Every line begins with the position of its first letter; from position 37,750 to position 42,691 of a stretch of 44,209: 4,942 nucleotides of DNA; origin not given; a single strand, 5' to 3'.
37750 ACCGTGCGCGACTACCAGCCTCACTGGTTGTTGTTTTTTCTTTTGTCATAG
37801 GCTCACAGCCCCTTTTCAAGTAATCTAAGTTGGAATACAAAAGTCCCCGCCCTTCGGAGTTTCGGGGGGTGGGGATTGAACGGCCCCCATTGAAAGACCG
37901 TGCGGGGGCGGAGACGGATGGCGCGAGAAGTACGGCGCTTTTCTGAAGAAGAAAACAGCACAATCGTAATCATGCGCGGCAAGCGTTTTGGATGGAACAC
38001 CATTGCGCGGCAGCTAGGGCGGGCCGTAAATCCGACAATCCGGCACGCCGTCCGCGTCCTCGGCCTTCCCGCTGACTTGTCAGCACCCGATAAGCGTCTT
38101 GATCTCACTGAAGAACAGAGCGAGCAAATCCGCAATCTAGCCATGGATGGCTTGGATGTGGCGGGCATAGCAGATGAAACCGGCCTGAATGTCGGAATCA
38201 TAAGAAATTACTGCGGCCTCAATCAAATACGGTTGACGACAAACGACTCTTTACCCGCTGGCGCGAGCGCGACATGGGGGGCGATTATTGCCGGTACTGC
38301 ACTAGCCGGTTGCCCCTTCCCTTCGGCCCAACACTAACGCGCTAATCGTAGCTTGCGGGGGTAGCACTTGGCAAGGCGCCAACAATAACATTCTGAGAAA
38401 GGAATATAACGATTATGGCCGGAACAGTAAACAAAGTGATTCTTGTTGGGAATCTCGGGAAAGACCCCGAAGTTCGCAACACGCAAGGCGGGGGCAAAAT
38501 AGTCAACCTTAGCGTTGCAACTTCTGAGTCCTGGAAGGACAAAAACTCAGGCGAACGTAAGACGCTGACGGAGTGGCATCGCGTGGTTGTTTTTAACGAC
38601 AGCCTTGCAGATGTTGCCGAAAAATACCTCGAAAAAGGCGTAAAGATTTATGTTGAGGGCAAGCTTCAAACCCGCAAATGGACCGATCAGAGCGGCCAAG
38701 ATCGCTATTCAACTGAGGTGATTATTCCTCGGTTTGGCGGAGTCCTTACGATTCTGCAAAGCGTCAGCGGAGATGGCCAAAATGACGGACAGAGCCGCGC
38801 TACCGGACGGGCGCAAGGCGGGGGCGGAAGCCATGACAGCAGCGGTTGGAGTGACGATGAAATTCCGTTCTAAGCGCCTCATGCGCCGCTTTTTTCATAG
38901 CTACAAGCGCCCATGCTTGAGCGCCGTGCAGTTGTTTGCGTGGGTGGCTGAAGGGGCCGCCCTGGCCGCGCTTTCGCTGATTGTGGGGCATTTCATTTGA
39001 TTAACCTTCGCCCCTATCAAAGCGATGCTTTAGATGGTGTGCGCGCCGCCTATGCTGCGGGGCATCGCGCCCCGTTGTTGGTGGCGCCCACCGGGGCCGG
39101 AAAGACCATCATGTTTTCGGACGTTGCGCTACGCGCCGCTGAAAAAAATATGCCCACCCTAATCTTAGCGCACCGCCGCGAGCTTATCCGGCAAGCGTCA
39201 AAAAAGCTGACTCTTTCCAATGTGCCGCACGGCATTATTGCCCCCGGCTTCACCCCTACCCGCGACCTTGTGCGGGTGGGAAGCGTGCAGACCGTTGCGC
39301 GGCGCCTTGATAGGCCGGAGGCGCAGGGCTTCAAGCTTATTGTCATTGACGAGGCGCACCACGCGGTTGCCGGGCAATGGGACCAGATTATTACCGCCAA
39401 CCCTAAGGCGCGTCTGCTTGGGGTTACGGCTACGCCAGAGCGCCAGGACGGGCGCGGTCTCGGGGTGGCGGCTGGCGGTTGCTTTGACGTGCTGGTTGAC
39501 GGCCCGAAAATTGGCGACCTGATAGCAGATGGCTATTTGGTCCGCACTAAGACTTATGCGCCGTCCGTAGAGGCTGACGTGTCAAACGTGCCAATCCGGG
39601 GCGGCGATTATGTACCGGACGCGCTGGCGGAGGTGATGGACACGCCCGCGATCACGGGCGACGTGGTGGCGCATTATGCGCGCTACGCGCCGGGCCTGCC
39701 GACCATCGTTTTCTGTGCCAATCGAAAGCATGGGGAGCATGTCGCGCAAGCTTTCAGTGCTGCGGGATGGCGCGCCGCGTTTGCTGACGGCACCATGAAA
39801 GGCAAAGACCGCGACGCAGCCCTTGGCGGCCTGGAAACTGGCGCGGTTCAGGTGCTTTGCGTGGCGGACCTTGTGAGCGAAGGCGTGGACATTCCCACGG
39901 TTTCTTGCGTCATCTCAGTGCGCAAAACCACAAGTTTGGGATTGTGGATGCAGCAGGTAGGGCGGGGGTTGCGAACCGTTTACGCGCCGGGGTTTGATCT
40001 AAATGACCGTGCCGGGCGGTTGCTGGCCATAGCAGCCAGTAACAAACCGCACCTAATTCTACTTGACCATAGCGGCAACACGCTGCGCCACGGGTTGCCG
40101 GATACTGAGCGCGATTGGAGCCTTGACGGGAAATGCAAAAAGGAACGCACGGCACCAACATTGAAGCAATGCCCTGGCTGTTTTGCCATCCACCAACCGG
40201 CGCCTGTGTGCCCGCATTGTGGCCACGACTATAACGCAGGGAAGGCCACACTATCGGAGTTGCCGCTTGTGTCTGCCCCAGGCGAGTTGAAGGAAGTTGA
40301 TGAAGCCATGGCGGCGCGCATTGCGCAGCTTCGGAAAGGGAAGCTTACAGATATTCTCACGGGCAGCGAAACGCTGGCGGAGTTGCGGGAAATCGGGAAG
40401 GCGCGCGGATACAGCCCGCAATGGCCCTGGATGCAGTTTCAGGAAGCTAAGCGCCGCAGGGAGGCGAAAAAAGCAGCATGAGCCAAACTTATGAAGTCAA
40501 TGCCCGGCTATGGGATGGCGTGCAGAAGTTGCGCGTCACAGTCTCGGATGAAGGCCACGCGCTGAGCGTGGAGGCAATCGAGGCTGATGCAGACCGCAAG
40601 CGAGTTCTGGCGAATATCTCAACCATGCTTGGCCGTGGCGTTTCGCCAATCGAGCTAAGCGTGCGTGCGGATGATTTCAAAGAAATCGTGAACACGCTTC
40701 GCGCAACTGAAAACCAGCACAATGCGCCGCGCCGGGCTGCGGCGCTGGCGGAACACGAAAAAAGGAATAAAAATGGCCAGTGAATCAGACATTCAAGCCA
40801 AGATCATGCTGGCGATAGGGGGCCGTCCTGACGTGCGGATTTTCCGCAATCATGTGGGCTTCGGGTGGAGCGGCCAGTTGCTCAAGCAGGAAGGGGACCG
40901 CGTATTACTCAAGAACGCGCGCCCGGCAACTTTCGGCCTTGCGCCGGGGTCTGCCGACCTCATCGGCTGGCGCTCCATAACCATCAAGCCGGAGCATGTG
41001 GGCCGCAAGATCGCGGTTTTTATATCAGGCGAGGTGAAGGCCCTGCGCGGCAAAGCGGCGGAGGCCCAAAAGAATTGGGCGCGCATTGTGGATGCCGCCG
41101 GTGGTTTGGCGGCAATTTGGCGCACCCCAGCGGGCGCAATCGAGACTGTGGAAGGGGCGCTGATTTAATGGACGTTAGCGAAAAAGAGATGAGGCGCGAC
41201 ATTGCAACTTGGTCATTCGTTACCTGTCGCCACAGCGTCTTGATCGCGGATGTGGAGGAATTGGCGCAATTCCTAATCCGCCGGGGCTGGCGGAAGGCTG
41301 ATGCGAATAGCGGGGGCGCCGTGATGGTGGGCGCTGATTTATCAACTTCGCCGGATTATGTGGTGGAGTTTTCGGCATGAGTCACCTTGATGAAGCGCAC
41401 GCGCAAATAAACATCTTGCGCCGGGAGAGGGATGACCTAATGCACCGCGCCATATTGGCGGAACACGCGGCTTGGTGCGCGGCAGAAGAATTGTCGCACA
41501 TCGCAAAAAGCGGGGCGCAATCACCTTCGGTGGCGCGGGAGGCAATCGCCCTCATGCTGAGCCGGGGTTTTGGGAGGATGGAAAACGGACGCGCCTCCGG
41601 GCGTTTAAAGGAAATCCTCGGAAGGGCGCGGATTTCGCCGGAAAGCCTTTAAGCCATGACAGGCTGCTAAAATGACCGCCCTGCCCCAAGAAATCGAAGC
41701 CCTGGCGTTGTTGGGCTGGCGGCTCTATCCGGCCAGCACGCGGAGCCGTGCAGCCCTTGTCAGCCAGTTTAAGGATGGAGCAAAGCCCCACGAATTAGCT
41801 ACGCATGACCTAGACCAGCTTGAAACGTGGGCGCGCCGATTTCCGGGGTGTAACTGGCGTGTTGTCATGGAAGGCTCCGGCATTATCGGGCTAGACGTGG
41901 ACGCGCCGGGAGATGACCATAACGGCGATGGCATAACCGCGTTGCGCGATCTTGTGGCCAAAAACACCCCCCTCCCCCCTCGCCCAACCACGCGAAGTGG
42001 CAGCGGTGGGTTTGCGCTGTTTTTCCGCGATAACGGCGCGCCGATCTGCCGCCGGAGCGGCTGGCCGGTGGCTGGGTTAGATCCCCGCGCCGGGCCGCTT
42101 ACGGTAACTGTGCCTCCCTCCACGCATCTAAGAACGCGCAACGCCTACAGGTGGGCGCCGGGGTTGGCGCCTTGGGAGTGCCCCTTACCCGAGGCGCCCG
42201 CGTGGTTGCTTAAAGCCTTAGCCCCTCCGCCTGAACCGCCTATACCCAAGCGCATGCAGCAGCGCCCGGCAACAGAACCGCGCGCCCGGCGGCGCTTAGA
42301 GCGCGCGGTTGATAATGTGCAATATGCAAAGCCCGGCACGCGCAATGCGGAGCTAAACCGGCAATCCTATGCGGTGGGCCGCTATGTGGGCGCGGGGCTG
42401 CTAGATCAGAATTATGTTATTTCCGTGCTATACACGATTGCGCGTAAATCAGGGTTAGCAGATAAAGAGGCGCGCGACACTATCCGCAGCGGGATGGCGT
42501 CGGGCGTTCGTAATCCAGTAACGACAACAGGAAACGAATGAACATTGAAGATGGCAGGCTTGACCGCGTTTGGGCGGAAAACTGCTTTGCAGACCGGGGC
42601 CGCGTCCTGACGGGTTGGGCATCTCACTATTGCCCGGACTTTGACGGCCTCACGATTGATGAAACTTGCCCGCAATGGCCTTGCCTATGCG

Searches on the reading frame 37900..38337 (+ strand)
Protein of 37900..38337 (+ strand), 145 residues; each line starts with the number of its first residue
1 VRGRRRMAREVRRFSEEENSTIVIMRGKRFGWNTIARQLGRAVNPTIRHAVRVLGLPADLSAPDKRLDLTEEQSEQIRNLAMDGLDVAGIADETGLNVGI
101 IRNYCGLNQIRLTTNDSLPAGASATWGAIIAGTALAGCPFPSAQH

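Call 35: search_protein_families(library=phrogs, proteins=[window:37900-38337:+], max_evalue=0.001)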
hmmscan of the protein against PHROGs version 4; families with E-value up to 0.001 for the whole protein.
window:37900-38337:+ (145 aa): 2 families
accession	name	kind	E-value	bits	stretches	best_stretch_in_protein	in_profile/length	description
phrog_323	-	transcription regulation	6e-07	30.3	1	5-113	88-193/319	transcriptional regulator, D5-like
phrog_2308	-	unknown function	2.8e-06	28.5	0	69-113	1-45/138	-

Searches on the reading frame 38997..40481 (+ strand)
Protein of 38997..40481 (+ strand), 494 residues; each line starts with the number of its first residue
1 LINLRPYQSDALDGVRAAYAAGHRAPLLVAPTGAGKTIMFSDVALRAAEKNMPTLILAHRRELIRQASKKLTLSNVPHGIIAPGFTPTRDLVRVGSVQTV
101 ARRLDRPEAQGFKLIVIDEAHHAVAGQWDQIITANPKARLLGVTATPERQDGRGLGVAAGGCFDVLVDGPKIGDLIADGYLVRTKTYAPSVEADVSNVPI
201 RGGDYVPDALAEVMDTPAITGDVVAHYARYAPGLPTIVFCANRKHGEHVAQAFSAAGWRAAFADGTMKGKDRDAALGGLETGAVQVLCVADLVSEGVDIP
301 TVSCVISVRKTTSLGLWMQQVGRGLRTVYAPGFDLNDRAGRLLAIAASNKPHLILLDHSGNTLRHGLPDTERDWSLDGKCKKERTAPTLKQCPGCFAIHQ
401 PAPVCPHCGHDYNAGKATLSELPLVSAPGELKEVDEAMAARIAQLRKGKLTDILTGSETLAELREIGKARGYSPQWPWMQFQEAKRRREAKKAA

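Call 9: search_protein_families(library=pfam, proteins=[window:38997-40481:+], max_evalue=0.01)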
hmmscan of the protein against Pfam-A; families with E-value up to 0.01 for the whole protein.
window:38997-40481:+ (494 aa): 7 families
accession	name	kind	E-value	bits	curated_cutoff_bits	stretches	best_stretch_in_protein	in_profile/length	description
PF04851.21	ResIII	-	2.5e-26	93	22.5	1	2-149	2-164/164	Type III restriction enzyme, res subunit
PF00271.37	Helicase_C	-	1.3e-12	48.4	23.5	1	232-326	14-108/110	Helicase conserved C-terminal domain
PF00270.35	DEAD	-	5.1e-10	39.8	26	1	24-149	15-162/167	DEAD/DEAH box helicase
PF13604.12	AAA_30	-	1.5e-05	25.3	27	1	15-140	10-119/191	AAA domain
PF18766.7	SWI2_SNF2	-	0.00092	19.4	26.7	1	32-183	27-187/221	SWI2/SNF2 ATPase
PF07652.20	Flavi_DEAD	-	0.0027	18.2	21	1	32-123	13-107/148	Flavivirus DEAD domain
PF13401.12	AAA_22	-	0.0058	17.4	27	0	25-127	7-100/130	AAA domain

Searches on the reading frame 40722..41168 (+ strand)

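Call 35: search_protein_families(library=phrogs, proteins=[window:40722-41168:+], max_evalue=0.001)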
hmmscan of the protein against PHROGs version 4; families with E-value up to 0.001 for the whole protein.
window:40722-41168:+ (148 aa): 2 families
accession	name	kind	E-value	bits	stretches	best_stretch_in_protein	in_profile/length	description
phrog_93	-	DNA, RNA and nucleotide metabolism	4.4e-10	39.8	1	14-145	347-440/613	endonuclease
phrog_5702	-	DNA, RNA and nucleotide metabolism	3.1e-05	24.9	1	98-147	20-67/70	Holliday junction resolvase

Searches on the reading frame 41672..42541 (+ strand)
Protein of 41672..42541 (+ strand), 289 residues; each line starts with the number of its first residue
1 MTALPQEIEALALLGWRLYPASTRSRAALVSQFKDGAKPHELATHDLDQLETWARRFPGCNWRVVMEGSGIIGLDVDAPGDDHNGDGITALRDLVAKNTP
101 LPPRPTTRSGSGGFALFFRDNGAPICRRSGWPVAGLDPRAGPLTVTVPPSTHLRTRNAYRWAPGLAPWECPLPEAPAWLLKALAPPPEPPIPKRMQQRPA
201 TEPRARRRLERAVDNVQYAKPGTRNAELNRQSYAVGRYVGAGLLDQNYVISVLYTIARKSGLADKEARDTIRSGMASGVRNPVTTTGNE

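Call 9: search_protein_families(library=pfam, proteins=[window:41672-42541:+], max_evalue=0.01)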
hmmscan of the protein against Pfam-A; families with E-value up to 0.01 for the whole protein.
window:41672-42541:+ (289 aa): 1 family
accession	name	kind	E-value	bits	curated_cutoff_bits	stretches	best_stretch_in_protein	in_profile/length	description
PF09250.16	Prim-Pol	-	3.7e-21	76.6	22.8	1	11-178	4-158/158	Bifunctional DNA primase/polymerase, N-terminal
